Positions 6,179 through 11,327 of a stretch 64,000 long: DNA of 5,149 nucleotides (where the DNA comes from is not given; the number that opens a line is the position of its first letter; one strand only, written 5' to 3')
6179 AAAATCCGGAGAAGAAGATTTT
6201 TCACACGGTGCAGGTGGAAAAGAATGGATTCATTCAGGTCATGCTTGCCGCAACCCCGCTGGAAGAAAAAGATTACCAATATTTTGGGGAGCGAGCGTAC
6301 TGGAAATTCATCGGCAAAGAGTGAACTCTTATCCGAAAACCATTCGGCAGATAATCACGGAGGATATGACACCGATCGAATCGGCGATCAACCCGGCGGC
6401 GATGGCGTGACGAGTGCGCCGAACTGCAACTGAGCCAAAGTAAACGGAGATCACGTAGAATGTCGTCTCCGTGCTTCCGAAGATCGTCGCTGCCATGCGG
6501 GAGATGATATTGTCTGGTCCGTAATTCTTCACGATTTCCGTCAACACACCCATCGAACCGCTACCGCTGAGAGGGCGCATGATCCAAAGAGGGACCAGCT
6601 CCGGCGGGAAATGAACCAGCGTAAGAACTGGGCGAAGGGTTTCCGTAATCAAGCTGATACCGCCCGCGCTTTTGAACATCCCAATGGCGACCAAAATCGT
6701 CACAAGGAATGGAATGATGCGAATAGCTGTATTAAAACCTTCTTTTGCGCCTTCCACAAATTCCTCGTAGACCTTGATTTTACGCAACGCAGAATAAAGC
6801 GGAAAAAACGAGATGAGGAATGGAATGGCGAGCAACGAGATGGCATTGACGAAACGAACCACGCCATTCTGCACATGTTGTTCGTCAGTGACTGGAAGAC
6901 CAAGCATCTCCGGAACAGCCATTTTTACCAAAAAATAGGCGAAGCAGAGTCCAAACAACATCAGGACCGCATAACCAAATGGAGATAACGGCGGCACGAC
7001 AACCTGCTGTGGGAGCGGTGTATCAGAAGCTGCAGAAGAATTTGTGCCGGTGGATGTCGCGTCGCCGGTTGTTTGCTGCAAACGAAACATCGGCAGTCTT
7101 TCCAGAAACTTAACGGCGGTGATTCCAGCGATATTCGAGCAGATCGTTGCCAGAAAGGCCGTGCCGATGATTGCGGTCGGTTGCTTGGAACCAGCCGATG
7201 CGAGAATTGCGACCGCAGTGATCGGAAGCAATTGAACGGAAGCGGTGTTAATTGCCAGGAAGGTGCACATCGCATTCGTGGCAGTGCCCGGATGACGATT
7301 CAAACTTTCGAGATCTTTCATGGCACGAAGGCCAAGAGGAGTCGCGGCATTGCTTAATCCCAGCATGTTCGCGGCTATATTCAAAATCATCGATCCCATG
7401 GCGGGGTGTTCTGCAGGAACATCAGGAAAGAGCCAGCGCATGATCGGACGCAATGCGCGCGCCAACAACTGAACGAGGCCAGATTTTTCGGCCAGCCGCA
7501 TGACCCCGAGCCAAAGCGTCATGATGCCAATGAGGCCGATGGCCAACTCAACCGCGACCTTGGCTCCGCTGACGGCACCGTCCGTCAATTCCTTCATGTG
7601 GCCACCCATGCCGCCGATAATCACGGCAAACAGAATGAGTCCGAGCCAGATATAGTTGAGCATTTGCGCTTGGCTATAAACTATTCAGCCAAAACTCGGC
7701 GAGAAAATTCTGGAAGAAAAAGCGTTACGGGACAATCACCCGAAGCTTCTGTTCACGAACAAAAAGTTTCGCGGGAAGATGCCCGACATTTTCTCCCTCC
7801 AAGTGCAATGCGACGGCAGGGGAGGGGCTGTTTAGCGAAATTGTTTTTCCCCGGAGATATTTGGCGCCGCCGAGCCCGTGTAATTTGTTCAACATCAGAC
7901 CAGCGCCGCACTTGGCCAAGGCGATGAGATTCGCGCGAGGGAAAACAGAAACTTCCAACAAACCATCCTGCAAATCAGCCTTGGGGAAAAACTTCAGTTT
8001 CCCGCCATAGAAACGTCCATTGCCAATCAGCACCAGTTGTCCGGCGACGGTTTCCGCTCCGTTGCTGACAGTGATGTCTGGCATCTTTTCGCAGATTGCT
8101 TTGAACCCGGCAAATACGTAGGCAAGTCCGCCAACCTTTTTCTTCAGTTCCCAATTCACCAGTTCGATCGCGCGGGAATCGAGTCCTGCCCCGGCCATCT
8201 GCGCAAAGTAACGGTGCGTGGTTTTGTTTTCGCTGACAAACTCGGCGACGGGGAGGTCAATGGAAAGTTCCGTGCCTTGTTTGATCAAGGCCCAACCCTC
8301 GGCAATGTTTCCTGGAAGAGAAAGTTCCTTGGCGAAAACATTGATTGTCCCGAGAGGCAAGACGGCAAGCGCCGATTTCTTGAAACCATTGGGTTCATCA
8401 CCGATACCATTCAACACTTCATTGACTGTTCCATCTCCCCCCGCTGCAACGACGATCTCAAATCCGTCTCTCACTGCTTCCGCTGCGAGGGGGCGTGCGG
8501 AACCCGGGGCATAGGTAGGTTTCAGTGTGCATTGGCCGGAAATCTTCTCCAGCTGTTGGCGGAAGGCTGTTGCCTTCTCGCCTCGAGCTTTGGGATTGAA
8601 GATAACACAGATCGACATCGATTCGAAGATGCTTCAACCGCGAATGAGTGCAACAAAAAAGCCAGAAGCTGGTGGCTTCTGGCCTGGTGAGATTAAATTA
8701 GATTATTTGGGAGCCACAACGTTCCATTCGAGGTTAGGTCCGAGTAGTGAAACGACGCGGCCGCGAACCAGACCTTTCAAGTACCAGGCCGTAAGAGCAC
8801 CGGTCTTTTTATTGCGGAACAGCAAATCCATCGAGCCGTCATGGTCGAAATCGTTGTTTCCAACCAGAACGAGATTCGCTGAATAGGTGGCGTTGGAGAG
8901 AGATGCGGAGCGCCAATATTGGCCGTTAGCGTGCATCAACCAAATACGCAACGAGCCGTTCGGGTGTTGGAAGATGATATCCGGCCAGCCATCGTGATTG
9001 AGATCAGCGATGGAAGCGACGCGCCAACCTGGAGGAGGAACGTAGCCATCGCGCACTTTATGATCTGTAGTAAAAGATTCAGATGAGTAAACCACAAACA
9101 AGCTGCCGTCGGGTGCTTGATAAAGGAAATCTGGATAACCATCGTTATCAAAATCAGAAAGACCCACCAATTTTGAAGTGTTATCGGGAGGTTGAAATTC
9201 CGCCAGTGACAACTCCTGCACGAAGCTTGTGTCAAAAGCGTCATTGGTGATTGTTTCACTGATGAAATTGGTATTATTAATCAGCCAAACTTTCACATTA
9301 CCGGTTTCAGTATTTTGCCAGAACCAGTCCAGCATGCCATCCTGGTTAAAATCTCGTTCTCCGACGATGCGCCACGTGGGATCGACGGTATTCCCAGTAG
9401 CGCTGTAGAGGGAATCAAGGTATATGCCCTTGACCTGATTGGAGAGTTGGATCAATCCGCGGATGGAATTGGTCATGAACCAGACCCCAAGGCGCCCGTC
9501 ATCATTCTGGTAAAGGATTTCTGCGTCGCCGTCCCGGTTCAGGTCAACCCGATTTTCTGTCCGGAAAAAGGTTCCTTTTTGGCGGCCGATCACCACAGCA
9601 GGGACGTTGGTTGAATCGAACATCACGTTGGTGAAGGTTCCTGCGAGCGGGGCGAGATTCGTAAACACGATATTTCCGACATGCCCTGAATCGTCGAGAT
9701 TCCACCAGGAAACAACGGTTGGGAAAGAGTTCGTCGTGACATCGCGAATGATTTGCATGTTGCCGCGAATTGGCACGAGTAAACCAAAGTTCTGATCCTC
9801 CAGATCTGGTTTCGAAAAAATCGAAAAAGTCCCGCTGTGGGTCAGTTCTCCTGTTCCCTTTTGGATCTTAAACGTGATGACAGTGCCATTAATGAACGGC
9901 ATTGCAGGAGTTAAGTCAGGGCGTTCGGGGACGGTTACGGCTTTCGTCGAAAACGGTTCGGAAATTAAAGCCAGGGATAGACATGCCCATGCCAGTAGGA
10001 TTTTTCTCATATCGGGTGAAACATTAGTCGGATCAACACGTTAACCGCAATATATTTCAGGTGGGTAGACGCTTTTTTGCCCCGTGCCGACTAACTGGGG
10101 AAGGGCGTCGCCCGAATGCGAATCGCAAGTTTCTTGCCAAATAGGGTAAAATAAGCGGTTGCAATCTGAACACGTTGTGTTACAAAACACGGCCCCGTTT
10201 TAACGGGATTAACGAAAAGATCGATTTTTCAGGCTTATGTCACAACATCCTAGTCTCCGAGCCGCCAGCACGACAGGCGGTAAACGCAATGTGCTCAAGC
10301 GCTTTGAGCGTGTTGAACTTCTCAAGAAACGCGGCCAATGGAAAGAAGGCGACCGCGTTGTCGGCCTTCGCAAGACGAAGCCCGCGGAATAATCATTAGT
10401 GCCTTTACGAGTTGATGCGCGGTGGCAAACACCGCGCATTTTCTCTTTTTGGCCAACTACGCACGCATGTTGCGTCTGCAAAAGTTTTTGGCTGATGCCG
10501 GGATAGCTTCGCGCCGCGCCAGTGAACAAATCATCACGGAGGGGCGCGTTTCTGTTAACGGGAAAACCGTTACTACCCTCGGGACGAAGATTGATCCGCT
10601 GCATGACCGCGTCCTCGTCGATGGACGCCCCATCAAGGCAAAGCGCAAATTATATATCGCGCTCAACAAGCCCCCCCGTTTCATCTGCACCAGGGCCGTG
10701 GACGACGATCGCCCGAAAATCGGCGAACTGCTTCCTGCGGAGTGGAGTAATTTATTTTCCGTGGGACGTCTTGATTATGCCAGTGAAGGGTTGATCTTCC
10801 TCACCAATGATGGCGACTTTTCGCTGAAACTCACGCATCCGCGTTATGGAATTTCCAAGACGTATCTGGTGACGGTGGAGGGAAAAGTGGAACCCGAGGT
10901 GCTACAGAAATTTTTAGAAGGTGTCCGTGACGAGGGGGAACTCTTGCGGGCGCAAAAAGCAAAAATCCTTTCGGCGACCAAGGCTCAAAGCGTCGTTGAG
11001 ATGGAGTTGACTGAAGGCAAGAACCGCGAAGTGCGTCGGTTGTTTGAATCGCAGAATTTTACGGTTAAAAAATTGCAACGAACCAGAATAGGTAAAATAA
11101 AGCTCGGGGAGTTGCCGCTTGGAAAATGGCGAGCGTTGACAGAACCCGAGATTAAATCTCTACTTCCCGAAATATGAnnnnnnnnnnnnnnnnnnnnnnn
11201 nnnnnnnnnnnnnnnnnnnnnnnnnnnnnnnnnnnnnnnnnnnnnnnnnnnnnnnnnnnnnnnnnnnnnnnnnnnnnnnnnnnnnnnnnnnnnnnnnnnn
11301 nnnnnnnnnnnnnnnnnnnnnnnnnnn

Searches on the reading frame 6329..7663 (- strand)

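Call 67: search_protein_families(library=pfam, proteins=[window:6329-7663:-], max_evalue=0.0001)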
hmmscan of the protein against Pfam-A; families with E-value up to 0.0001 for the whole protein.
window:6329-7663:- (444 aa): 1 family
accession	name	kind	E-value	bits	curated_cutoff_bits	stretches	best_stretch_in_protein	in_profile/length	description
PF07670.19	Gate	-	1.6e-22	80.4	29.6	2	42-150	2-98/104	Nucleoside recognition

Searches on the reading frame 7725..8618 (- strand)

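Call 67: search_protein_families(library=pfam, proteins=[window:7725-8618:-], max_evalue=0.0001)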
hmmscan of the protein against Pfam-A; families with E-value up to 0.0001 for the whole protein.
window:7725-8618:- (297 aa): 2 families
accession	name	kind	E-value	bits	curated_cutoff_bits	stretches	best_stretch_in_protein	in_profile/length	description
PF00781.29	DAGK_cat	-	2.9e-24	85.5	23.6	1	3-122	2-122/125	Diacylglycerol kinase catalytic domain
PF19279.4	YegS_C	-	3.5e-15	56.5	27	1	143-295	4-157/158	YegS C-terminal NAD kinase beta sandwich-like domain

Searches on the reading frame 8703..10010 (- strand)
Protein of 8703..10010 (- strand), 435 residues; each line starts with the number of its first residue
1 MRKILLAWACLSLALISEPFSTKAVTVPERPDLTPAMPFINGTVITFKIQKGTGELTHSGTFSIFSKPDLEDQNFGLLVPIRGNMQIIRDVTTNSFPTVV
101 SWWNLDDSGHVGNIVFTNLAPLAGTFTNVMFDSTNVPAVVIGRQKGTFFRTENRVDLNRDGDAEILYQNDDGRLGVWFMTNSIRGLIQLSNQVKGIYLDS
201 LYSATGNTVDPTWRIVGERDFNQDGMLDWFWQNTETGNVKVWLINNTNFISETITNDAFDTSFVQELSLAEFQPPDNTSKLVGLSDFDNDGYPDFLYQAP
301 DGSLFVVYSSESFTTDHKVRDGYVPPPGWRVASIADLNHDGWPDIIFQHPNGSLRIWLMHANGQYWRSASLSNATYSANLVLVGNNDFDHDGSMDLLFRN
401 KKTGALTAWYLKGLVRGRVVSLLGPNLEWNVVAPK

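Call 67: search_protein_families(library=pfam, proteins=[window:8703-10010:-], max_evalue=0.0001)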
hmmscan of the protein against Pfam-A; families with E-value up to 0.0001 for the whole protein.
window:8703-10010:- (435 aa): 2 families
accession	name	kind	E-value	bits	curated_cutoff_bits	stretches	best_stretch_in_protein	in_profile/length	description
PF13517.12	FG-GAP_3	-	3.9e-17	63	26.9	2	336-397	1-60/61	FG-GAP-like repeat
PF01839.29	FG-GAP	-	4.7e-11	42.8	22.1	0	282-302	5-25/37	FG-GAP repeat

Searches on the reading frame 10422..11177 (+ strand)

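Call 67: search_protein_families(library=pfam, proteins=[window:10422-11177:+], max_evalue=0.0001)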
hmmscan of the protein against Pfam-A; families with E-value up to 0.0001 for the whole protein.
window:10422-11177:+ (251 aa): 2 families
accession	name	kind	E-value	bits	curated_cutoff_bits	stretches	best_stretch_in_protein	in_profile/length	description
PF00849.27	PseudoU_synth_2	-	3.7e-20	73.1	26.8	1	78-209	2-151/152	RNA pseudouridylate synthase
PF01479.30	S4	-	1e-14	54.4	22.8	1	17-59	1-44/48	S4 domain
